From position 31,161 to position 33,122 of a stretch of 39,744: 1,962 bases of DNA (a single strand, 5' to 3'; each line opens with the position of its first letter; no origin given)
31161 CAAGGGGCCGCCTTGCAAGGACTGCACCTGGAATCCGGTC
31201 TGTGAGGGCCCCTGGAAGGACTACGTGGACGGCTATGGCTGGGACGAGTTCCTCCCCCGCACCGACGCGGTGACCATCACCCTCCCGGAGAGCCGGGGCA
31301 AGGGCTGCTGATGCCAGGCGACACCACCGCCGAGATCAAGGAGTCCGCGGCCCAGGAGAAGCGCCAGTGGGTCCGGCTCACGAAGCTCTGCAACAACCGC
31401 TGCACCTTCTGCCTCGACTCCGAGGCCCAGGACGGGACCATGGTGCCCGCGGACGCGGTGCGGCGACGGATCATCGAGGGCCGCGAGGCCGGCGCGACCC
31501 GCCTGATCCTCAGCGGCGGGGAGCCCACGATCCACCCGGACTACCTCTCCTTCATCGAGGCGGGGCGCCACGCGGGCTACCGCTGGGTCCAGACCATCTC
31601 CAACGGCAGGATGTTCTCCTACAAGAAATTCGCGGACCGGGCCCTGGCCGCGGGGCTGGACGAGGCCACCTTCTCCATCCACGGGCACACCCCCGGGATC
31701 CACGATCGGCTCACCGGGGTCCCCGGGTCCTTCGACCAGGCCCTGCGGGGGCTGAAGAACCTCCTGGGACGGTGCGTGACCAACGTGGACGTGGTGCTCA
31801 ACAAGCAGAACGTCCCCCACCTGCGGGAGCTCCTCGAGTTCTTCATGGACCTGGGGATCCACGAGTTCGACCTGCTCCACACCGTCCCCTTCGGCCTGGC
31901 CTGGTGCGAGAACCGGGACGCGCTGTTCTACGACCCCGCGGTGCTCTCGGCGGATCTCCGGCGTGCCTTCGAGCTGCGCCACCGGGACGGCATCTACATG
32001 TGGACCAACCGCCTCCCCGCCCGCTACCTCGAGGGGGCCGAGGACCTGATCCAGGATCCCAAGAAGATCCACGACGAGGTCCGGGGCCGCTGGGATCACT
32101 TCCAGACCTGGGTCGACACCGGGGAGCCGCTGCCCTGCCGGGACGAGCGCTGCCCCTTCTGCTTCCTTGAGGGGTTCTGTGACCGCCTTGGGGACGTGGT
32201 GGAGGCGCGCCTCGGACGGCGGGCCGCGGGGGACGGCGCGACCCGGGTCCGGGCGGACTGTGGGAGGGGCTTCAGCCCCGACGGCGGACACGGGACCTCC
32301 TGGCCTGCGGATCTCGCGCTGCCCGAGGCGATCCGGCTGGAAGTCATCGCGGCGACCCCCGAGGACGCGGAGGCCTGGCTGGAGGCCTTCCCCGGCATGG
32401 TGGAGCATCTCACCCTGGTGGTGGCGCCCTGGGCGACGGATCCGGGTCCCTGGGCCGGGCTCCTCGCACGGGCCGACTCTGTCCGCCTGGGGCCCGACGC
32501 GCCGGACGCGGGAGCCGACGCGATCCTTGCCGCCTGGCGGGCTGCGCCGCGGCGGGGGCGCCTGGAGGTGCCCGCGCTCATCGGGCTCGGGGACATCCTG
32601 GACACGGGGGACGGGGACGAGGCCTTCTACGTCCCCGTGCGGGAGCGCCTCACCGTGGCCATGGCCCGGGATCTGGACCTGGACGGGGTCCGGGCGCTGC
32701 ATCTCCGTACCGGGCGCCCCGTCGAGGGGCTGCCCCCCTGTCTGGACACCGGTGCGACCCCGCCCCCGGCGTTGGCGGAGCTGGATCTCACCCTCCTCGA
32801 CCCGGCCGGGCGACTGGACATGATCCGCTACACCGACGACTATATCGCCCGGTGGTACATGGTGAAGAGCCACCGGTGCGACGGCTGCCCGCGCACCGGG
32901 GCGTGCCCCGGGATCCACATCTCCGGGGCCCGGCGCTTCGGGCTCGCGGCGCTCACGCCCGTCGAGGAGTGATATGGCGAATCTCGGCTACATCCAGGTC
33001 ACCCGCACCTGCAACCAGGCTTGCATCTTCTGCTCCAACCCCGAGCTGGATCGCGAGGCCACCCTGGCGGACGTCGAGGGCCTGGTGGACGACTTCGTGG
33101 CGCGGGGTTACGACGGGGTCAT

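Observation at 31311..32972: Paralogue 3 carries a second Cys cluster and a ~250 aa low-complexity insertion before the shared C-terminal CxxCx5C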

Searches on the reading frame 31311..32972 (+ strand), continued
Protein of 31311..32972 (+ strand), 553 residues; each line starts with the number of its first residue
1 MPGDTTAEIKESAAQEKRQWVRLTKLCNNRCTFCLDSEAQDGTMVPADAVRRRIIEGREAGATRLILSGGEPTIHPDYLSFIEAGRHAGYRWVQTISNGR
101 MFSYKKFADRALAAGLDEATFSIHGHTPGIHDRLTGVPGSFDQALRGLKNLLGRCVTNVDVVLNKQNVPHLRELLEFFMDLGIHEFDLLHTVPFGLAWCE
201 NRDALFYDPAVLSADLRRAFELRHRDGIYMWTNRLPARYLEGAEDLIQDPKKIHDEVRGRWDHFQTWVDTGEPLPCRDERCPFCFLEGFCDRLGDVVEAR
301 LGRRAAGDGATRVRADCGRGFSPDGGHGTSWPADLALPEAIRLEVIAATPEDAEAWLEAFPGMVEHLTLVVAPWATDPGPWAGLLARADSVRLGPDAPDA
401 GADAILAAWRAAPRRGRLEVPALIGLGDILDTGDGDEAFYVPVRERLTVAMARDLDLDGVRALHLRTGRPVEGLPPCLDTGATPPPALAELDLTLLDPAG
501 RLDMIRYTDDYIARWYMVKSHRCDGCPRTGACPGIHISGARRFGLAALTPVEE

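Call 82: search_protein_families(library=ncbifam, proteins=[L018:3615-5276:+, L020:15616-16848:-, L045:4907-5956:-, L054:9757-10926:+, L036:6620-6922:+, L045:9037-9309:+, L036:3217-4029:+], max_evalue=1e-10)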
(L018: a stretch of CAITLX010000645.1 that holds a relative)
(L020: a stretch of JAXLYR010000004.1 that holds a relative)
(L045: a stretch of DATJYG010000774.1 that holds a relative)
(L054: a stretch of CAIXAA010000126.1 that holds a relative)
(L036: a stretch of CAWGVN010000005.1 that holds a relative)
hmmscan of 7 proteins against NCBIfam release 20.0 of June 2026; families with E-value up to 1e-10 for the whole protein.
L018:3615-5276:+ (553 aa): 19 families
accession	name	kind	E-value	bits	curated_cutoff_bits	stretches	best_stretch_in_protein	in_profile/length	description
NF038332.1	rSAM_rare_HxsC4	exception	9.9e-36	123.5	500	1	31-204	10-187/335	radical SAM protein HxsC4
TIGR03977.1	rSAM_pair_HxsC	equivalog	6e-25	87.7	267.9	1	33-256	23-249/292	His-Xaa-Ser system radical SAM maturase HxsC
TIGR04317.1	W_rSAM_matur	equivalog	1.7e-18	66.9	380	1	34-257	3-227/349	tungsten cofactor oxidoreductase radical SAM maturase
TIGR04466.1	rSAM_BlsE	equivalog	2.3e-18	66.7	400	1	35-208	3-172/327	cytosylglucuronate decarboxylase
TIGR04545.1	rSAM_ahbD_hemeb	equivalog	1.6e-17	63.9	500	1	41-218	6-182/339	heme b synthase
TIGR04053.2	TIGR04053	equivalog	8.2e-15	54.9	395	1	48-217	24-192/366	TIGR04053 family radical SAM/SPASM domain-containing protein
TIGR02668.1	moaA_archaeal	equivalog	1.9e-14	53.3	325.25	1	40-239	15-213/303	GTP 3',8-cyclase MoaA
TIGR04133.1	rSAM_w_lipo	hypoth_equivalog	3.9e-14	52.3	425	1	41-221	30-212/350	TIGR04133 family radical SAM/SPASM protein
TIGR04051.1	rSAM_NirJ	equivalog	2.3e-13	49.9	515.45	1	43-217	10-182/354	heme d1 biosynthesis radical SAM protein NirJ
NF045646.2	rSAM_Se_TrsS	equivalog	3e-13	49.1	490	1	42-200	93-253/441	radical SAM (seleno)protein TrsS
TIGR04055.1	rSAM_NirJ2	equivalog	4.3e-12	46.2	500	1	43-218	8-181/326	putative heme d1 biosynthesis radical SAM protein NirJ2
TIGR02666.1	moaA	equivalog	5.4e-12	45.3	284.05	1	43-240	18-220/336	GTP 3',8-cyclase MoaA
NF001199.0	PRK00164.2-1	equivalog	1e-11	44.5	231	1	40-218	17-191/308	GTP 3',8-cyclase MoaA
TIGR04054.1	rSAM_NirJ1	equivalog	1.5e-11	43.5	650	1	42-201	43-200/387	putative heme d1 biosynthesis radical SAM protein NirJ1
TIGR02109.1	PQQ_syn_pqqE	equivalog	1.8e-11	43.6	381.35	1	40-217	12-188/358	pyrroloquinoline quinone biosynthesis protein PqqE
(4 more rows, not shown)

L020:15616-16848:- (410 aa): 21 families
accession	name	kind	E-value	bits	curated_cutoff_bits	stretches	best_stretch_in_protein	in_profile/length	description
TIGR03977.1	rSAM_pair_HxsC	equivalog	7.8e-25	87.3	267.9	1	7-234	29-261/292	His-Xaa-Ser system radical SAM maturase HxsC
TIGR04303.1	GeoRSP_rSAM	equivalog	3.4e-21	76.1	400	1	9-166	11-168/325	GeoRSP system radical SAM/SPASM protein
TIGR04545.1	rSAM_ahbD_hemeb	equivalog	4.2e-21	75.7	500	1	9-205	6-201/339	heme b synthase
TIGR04055.1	rSAM_NirJ2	equivalog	6.4e-19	68.6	500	1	11-203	8-198/326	putative heme d1 biosynthesis radical SAM protein NirJ2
TIGR04053.2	TIGR04053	equivalog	6.4e-18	65.1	395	1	13-166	18-177/366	TIGR04053 family radical SAM/SPASM domain-containing protein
TIGR04546.1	rSAM_ahbC_deAc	equivalog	8.8e-18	64.3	650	1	9-158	45-196/390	12,18-didecarboxysiroheme deacetylase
TIGR02668.1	moaA_archaeal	equivalog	1.9e-17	63.2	325.25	1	7-169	14-180/303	GTP 3',8-cyclase MoaA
TIGR02666.1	moaA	equivalog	4e-17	62.2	284.05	1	7-171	14-189/336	GTP 3',8-cyclase MoaA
NF045646.2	rSAM_Se_TrsS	equivalog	4.3e-17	61.8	490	1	7-171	90-260/441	radical SAM (seleno)protein TrsS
NF045574.1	sacti_mat_StsB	exception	8.8e-17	61.1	625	1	6-160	99-254/466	StsB family radical SAM/SPASM domain sactipeptide maturase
NF038332.1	rSAM_rare_HxsC4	exception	1.1e-15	57.7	500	1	9-231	20-241/335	radical SAM protein HxsC4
TIGR04347.1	pseudo_SAM_Halo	equivalog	1.7e-15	57.2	525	1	9-182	44-217/390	TIGR04347 family pseudo-SAM/SPASM protein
TIGR02109.1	PQQ_syn_pqqE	equivalog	5.3e-15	55.2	381.35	1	9-164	13-171/358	pyrroloquinoline quinone biosynthesis protein PqqE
TIGR04051.1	rSAM_NirJ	equivalog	6.2e-15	55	515.45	1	9-177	8-176/354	heme d1 biosynthesis radical SAM protein NirJ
NF038283.1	viperin_w_prok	equivalog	3.9e-14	52.5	180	1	9-154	8-169/281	viperin family antiviral radical SAM protein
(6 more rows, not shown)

L045:4907-5956:- (349 aa): 17 families
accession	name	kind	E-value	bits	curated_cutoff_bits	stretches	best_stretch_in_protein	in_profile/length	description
NF038332.1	rSAM_rare_HxsC4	exception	5e-18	65.3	500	1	57-218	22-189/335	radical SAM protein HxsC4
NF045646.2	rSAM_Se_TrsS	equivalog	1.2e-17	63.6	490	1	55-183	92-223/441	radical SAM (seleno)protein TrsS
TIGR02668.1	moaA_archaeal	equivalog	6.3e-17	61.5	325.25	1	50-215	11-178/303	GTP 3',8-cyclase MoaA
TIGR04053.2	TIGR04053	equivalog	9e-17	61.4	395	1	59-223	18-186/366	TIGR04053 family radical SAM/SPASM domain-containing protein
TIGR04303.1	GeoRSP_rSAM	equivalog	8.8e-16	58.4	400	1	50-219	6-173/325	GeoRSP system radical SAM/SPASM protein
NF045574.1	sacti_mat_StsB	exception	5.2e-15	55.3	625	1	49-234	96-278/466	StsB family radical SAM/SPASM domain sactipeptide maturase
TIGR03962.1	mycofact_rSAM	equivalog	7.7e-15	54.9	265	1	52-215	15-178/339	mycofactocin radical SAM maturase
TIGR02666.1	moaA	equivalog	1.8e-14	53.5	284.05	1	49-198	10-167/336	GTP 3',8-cyclase MoaA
TIGR04347.1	pseudo_SAM_Halo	equivalog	3.8e-14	52.8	525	1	57-225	46-215/390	TIGR04347 family pseudo-SAM/SPASM protein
TIGR04545.1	rSAM_ahbD_hemeb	equivalog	6.1e-14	52.2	500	1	56-226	7-178/339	heme b synthase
TIGR02109.1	PQQ_syn_pqqE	equivalog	6.3e-14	51.7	381.35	1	51-209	9-168/358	pyrroloquinoline quinone biosynthesis protein PqqE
NF001199.0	PRK00164.2-1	equivalog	1.3e-13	50.8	231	1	50-168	13-132/308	GTP 3',8-cyclase MoaA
TIGR04546.1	rSAM_ahbC_deAc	equivalog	2.3e-13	49.7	650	1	56-224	46-215/390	12,18-didecarboxysiroheme deacetylase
NF045702.1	rSAM_GDGT_ether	equivalog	1e-12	47.5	450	1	53-158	90-202/486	tetraether lipid synthase Tes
TIGR04055.1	rSAM_NirJ2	equivalog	1.1e-12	48.2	500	0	58-190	9-141/326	putative heme d1 biosynthesis radical SAM protein NirJ2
TIGR03977.1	rSAM_pair_HxsC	equivalog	1.7e-12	46.8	267.9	1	53-279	29-260/292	His-Xaa-Ser system radical SAM maturase HxsC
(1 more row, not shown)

L054:9757-10926:+ (389 aa): 17 families
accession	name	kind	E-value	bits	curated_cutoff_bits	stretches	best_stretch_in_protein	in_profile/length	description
TIGR03977.1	rSAM_pair_HxsC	equivalog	8.1e-29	100.4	267.9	1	9-229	31-257/292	His-Xaa-Ser system radical SAM maturase HxsC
NF038332.1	rSAM_rare_HxsC4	exception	5.6e-22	78.3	500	1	9-234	20-245/335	radical SAM protein HxsC4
TIGR04545.1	rSAM_ahbD_hemeb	equivalog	2.1e-17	63.6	500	1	9-159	6-159/339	heme b synthase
TIGR04053.2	TIGR04053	equivalog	1e-15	57.9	395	1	30-170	39-180/366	TIGR04053 family radical SAM/SPASM domain-containing protein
NF045646.2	rSAM_Se_TrsS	equivalog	4e-15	55.3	490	1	7-254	90-337/441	radical SAM (seleno)protein TrsS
TIGR04303.1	GeoRSP_rSAM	equivalog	5.1e-15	55.9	400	1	12-161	14-163/325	GeoRSP system radical SAM/SPASM protein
TIGR04055.1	rSAM_NirJ2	equivalog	5.4e-15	55.7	500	1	11-207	15-203/326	putative heme d1 biosynthesis radical SAM protein NirJ2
TIGR03962.1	mycofact_rSAM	equivalog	2.5e-14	53.2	265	1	12-159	21-170/339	mycofactocin radical SAM maturase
TIGR02666.1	moaA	equivalog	3.4e-14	52.6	284.05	1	10-165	17-183/336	GTP 3',8-cyclase MoaA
TIGR02109.1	PQQ_syn_pqqE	equivalog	6.9e-14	51.5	381.35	1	8-160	12-167/358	pyrroloquinoline quinone biosynthesis protein PqqE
TIGR02668.1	moaA_archaeal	equivalog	9.4e-14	51.1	325.25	1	7-160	14-171/303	GTP 3',8-cyclase MoaA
NF038283.1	viperin_w_prok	equivalog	9.9e-14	51.2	180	1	9-165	8-177/281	viperin family antiviral radical SAM protein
TIGR04051.1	rSAM_NirJ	equivalog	8e-13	48.1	515.45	1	9-159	8-160/354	heme d1 biosynthesis radical SAM protein NirJ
NF045702.1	rSAM_GDGT_ether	equivalog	1.2e-12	47.3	450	1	3-172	86-263/486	tetraether lipid synthase Tes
NF045574.1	sacti_mat_StsB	exception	2.4e-11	43.2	625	0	6-168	99-261/466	StsB family radical SAM/SPASM domain sactipeptide maturase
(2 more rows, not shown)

L036:6620-6922:+ (100 aa): 1 family
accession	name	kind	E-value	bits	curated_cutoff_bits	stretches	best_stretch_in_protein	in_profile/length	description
NF038313.3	HisXaaSer_A4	exception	2.1e-34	118.3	55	1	11-100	2-93/93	His-Xaa-Ser repeat protein HxsA4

L045:9037-9309:+ (90 aa): 1 family
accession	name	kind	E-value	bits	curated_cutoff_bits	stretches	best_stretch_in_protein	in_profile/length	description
NF038313.3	HisXaaSer_A4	exception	6e-18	65.5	55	1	10-90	2-93/93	His-Xaa-Ser repeat protein HxsA4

L036:3217-4029:+ (270 aa): 14 families
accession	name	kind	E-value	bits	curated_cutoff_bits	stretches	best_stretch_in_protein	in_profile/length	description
NF038332.1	rSAM_rare_HxsC4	exception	1.3e-23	83.7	500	1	4-165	18-187/335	radical SAM protein HxsC4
TIGR03977.1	rSAM_pair_HxsC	equivalog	1.6e-22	79.8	267.9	1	9-209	34-242/292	His-Xaa-Ser system radical SAM maturase HxsC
TIGR04545.1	rSAM_ahbD_hemeb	equivalog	2.1e-18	66.9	500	1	5-180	5-183/339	heme b synthase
TIGR04466.1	rSAM_BlsE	equivalog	6e-14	52.2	400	1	9-159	12-162/327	cytosylglucuronate decarboxylase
TIGR04251.1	SCM_rSAM_ScmF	equivalog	1.7e-13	50.7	400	1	45-179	57-189/353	SynChlorMet cassette radical SAM/SPASM protein ScmF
TIGR04053.2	TIGR04053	equivalog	2.3e-13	50.1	395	1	43-179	58-193/366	TIGR04053 family radical SAM/SPASM domain-containing protein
TIGR02668.1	moaA_archaeal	equivalog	6.5e-13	48.3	325.25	1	6-178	16-192/303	GTP 3',8-cyclase MoaA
TIGR04055.1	rSAM_NirJ2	equivalog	1.1e-12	48.1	500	1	9-178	9-180/326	putative heme d1 biosynthesis radical SAM protein NirJ2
TIGR02109.1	PQQ_syn_pqqE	equivalog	2.3e-12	46.5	381.35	1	3-179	10-189/358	pyrroloquinoline quinone biosynthesis protein PqqE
TIGR03962.1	mycofact_rSAM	equivalog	2.6e-12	46.6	265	1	5-180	17-193/339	mycofactocin radical SAM maturase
NF045574.1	sacti_mat_StsB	exception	4.8e-12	45.5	625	1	42-183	142-280/466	StsB family radical SAM/SPASM domain sactipeptide maturase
TIGR04546.1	rSAM_ahbC_deAc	equivalog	1.3e-11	44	650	1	9-178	48-217/390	12,18-didecarboxysiroheme deacetylase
TIGR04347.1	pseudo_SAM_Halo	equivalog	2.1e-11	43.7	525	1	9-161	47-201/390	TIGR04347 family pseudo-SAM/SPASM protein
TIGR04317.1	W_rSAM_matur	equivalog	6.9e-11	41.8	380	1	4-175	8-187/349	tungsten cofactor oxidoreductase radical SAM maturase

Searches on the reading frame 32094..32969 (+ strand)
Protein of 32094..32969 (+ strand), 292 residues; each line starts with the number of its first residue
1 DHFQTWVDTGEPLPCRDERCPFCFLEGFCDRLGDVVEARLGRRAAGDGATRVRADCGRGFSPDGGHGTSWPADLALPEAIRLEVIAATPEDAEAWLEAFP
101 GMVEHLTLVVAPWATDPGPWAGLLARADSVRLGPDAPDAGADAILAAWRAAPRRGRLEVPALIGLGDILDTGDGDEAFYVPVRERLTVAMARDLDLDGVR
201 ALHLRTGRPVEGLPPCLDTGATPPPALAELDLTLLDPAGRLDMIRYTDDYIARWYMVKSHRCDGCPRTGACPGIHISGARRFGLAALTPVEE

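Call 33: predict_structure(alignment_id=A3)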
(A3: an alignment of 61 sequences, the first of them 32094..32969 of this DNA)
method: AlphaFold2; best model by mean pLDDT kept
length: 292 residues; sequences in the alignment: 61
mean_pLDDT: 91.9   pTM: 0.89
mean pLDDT of the five models: 91.9, 90.5, 90.4, 89.6, 88.3
residues with pLDDT >= 90: 225; 70-90: 61; 50-70: 6; < 50: 0
segments of 3 or more residues with pLDDT < 50: none
pLDDT, mean of each block of 10 residues (from residue 1): 94 88 91 94 82 91 75 90 97 94 96 96 98 90 95 96 93 89 93 96 95 93 88 94 96 93 91 93 87 75
secondary structure, 60 per line:
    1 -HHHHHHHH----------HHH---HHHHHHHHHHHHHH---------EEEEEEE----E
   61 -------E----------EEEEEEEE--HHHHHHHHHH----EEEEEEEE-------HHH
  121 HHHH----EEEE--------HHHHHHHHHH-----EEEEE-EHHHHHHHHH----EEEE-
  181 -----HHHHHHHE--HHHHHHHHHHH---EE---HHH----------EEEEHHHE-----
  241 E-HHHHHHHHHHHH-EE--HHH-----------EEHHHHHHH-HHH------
elements in order: H2-9 H26-39 E49-55 E79-86 H89-98 E103-110 H118-124 E129-132 H141-150 E156-160 H163-171 E176-179 H186-192 H196-206 E228-231 H243-254 H276-282

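Call 36: search_protein_families(library=pfam, proteins=[window:32094-32969:+], max_evalue=1)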
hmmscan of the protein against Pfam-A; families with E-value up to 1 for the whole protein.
window:32094-32969:+ (292 aa): 0 families

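Call 68: fold_search(model_id=the predicted structure, library=pdb)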
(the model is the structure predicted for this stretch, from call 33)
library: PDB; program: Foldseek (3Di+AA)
matches with E <= 10: 776; with E <= 0.001: 0
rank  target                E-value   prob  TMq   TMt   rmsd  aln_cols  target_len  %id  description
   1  1x7f                  3.8e-02  0.77  0.30  0.26   6.8       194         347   13  Crystal structure of an uncharacterized B. cereus protein (released 2004-08-24)
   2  8y46_A                3.8e-02  0.13  0.18  0.20  16.7       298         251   13  Crystal structure of L-2-keto-3-deoxyfuconate 4-dehydrogenase bound to L-KDF or L-2,4-DKDF (released 2024-07-10)
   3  8y11_B                4.6e-02  0.18  0.19  0.22  11.9       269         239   13  Crystal structure of L-2-keto-3-deoxyfuconate 4-dehydrogenase bound to NAD(H) and sulfate ion (released 2024-07-10)
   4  8y46_B                6.6e-02  0.12  0.19  0.21  16.4       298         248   13  Crystal structure of L-2-keto-3-deoxyfuconate 4-dehydrogenase bound to L-KDF or L-2,4-DKDF (released 2024-07-10)
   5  3m44_A                8.5e-02  0.51  0.29  0.36   7.7       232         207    9  Crystal structure of the mutant V201A of orotidine 5'-monophosphate decarboxylase from Methanobacterium thermoautotrop (released 2010-06-16)
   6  2r3b_A                1.0e-01  0.63  0.25  0.25   6.8       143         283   15  CRYSTAL STRUCTURE OF a ribokinase-like superfamily protein (EF1790) FROM ENTEROCOCCUS FAECALIS V583 AT 1.80 A RESOLUTI (released 2007-09-11)
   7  2r3e                  1.1e-01  0.33  0.24  0.25   8.8       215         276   13  CRYSTAL STRUCTURE OF a ribokinase-like superfamily protein (EF1790) FROM ENTEROCOCCUS FAECALIS V583 AT 1.95 A RESOLUTION (released 2007-09-11)
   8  3eeg_A                1.1e-01  0.20  0.27  0.29  10.2       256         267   10  Crystal structure of a 2-isopropylmalate synthase from Cytophaga hutchinsonii (released 2008-09-16)
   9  1jrc_A                1.1e-01  0.20  0.22  0.21  11.5       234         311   12  The N67A mutant of Lactococcus lactis dihydroorotate dehydrogenase A (released 2003-09-09)
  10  3m44_B                1.1e-01  0.44  0.29  0.36   7.7       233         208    9  Crystal structure of the mutant V201A of orotidine 5'-monophosphate decarboxylase from Methanobacterium thermoautotrop (released 2010-06-16)
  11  3tr2_B                1.1e-01  0.33  0.27  0.32   8.6       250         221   10  Structure of a orotidine 5'-phosphate decarboxylase (pyrF) from Coxiella burnetii (released 2011-09-21)
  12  8xwk_A                1.2e-01  0.12  0.19  0.22  12.2       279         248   12  Crystal structure of L-2-keto-3-deoxyfuconate 4-dehydrogenase from Herbaspillum huttiense (apo form) (released 2024-07-10)
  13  3qll_A                1.5e-01  0.57  0.28  0.36   6.5       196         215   10  Crystal Structure of RipC from Yersinia pestis (released 2012-01-11)
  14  8y11_A                1.5e-01  0.14  0.19  0.21  13.9       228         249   13  Crystal structure of L-2-keto-3-deoxyfuconate 4-dehydrogenase bound to NAD(H) and sulfate ion (released 2024-07-10)
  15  8uy1_C                1.7e-01  0.44  0.32  0.18   8.4       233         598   10  Methylenetetrahydrofolate reductase from Chaetomium thermophilum DSM 1495, Active (R) State (released 2024-06-19)
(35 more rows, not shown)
